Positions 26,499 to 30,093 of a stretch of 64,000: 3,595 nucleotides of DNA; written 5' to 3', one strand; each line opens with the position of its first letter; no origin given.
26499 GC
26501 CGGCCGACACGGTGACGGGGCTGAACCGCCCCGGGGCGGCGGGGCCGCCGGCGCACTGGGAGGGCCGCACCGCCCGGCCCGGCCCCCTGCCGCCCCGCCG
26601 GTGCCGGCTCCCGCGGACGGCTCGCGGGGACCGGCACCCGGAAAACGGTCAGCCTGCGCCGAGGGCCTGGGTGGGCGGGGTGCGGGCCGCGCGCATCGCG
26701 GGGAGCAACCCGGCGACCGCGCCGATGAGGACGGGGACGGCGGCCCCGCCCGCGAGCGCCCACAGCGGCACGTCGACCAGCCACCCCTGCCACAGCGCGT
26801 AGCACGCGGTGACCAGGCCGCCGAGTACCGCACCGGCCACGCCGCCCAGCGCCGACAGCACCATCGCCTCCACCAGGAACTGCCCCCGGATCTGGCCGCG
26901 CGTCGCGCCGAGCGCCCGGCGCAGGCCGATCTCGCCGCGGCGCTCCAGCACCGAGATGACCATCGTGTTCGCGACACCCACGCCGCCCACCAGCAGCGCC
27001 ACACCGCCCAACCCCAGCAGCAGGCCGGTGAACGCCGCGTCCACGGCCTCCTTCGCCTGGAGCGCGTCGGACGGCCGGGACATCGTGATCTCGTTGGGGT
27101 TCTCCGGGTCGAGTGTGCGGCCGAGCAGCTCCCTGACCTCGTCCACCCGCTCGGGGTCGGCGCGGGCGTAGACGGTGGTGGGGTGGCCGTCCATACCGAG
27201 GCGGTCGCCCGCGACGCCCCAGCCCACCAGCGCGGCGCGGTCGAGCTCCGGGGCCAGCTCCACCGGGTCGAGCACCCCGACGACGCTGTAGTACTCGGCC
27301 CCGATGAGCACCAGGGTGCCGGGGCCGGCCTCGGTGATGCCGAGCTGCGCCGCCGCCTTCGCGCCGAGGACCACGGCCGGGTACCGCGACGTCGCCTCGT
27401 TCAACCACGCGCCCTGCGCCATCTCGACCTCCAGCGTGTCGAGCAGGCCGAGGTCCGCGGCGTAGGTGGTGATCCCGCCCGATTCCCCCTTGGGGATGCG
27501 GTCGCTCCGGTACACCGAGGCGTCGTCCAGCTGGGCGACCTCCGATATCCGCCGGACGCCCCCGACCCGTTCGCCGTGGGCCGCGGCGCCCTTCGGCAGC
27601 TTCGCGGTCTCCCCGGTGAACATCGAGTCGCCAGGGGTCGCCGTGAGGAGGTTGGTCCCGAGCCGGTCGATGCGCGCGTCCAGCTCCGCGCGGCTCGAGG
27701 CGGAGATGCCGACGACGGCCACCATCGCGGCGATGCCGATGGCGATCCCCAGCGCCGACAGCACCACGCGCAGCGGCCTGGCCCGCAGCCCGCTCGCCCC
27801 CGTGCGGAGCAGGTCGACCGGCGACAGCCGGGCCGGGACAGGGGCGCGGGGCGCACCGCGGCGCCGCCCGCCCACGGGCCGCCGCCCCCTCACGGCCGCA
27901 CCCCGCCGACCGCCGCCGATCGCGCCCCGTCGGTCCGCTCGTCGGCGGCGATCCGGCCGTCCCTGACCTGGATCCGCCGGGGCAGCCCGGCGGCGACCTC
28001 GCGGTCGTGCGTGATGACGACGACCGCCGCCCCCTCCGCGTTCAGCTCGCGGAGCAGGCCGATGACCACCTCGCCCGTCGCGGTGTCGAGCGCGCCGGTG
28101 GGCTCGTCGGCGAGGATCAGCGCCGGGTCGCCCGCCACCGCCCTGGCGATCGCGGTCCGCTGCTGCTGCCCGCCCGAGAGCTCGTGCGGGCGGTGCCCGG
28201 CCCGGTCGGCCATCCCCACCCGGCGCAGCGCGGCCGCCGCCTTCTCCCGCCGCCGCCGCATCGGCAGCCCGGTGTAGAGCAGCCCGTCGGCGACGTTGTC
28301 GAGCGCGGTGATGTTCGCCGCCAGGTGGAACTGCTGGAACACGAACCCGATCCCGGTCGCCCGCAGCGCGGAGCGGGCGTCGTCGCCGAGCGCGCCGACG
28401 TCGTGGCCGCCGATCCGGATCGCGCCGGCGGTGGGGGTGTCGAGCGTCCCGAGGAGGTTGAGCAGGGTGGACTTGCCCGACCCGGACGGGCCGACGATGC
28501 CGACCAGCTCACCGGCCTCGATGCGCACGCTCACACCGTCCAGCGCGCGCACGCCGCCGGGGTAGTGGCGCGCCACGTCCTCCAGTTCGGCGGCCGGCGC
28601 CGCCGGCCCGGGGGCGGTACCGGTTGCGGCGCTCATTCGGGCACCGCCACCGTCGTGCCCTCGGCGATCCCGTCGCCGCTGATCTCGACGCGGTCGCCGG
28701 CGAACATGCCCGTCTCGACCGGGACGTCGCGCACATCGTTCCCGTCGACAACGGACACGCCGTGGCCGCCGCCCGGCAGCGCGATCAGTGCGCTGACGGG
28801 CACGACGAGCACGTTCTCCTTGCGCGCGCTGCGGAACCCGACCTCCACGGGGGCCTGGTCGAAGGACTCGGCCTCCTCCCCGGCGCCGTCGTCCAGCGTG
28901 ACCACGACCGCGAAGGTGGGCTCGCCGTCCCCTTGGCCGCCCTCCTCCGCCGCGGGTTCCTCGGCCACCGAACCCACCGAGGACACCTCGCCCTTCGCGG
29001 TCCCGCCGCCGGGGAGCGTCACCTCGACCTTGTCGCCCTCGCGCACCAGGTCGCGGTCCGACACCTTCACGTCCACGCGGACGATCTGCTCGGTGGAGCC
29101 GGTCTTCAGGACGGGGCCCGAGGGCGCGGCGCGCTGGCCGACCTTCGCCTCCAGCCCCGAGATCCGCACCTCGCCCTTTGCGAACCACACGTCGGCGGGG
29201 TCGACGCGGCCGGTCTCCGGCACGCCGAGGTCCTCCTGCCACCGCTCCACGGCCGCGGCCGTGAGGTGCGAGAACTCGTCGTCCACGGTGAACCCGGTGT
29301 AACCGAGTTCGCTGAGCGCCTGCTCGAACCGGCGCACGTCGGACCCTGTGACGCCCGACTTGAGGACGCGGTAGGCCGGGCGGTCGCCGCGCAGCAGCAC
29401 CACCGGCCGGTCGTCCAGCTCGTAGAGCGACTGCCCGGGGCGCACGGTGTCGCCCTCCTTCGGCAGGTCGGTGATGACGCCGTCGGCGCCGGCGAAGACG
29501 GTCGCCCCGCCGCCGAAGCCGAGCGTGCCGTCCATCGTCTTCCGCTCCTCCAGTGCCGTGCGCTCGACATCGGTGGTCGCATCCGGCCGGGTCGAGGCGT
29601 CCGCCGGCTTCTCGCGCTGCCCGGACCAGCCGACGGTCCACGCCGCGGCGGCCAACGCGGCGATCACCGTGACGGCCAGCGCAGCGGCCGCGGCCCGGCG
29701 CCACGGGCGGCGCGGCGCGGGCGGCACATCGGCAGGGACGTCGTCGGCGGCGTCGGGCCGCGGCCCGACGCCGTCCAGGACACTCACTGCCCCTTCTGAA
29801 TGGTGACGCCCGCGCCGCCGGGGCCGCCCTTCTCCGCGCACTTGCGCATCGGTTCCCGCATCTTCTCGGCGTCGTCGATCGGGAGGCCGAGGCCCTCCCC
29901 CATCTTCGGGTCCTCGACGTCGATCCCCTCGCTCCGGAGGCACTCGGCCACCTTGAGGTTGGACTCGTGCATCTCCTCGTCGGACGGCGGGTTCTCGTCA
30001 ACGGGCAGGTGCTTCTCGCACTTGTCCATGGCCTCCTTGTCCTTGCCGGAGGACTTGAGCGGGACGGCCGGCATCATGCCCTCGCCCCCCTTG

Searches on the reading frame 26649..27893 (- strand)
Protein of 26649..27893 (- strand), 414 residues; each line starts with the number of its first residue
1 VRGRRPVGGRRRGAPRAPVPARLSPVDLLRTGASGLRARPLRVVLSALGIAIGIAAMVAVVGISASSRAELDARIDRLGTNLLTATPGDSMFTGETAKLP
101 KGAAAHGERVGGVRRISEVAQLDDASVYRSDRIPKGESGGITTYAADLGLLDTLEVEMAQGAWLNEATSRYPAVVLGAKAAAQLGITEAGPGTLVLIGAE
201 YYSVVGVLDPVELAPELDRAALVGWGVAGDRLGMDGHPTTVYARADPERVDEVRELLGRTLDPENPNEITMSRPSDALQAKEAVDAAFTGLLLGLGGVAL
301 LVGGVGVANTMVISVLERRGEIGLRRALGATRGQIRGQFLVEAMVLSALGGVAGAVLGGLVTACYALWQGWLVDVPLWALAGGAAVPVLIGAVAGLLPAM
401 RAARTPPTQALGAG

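Call 9: search_protein_families(library=pfam, proteins=[window:26649-27893:-], max_evalue=0.001)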
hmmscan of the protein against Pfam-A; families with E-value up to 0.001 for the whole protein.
window:26649-27893:- (414 aa): 2 families
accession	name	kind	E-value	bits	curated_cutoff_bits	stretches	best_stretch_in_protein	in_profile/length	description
PF02687.27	FtsX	-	2.8e-20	73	25.5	1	296-407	4-120/120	FtsX-like permease C-terminal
PF12704.14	MacB_PCD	-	1e-19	72.1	27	1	44-257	2-204/207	MacB-like periplasmic core domain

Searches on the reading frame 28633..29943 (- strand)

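Call 9: search_protein_families(library=pfam, proteins=[window:28633-29943:-], max_evalue=0.001)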
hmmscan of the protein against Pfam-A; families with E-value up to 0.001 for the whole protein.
window:28633-29943:- (436 aa): 2 families
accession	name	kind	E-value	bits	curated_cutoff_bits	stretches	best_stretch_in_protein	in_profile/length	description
PF01471.23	PG_binding_1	-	7e-11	42.6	23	1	199-250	1-52/57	Putative peptidoglycan binding domain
PF16576.10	HlyD_D23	-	0.00093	19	30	0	261-325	119-186/214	Barrel-sandwich domain of CusB or HlyD membrane-fusion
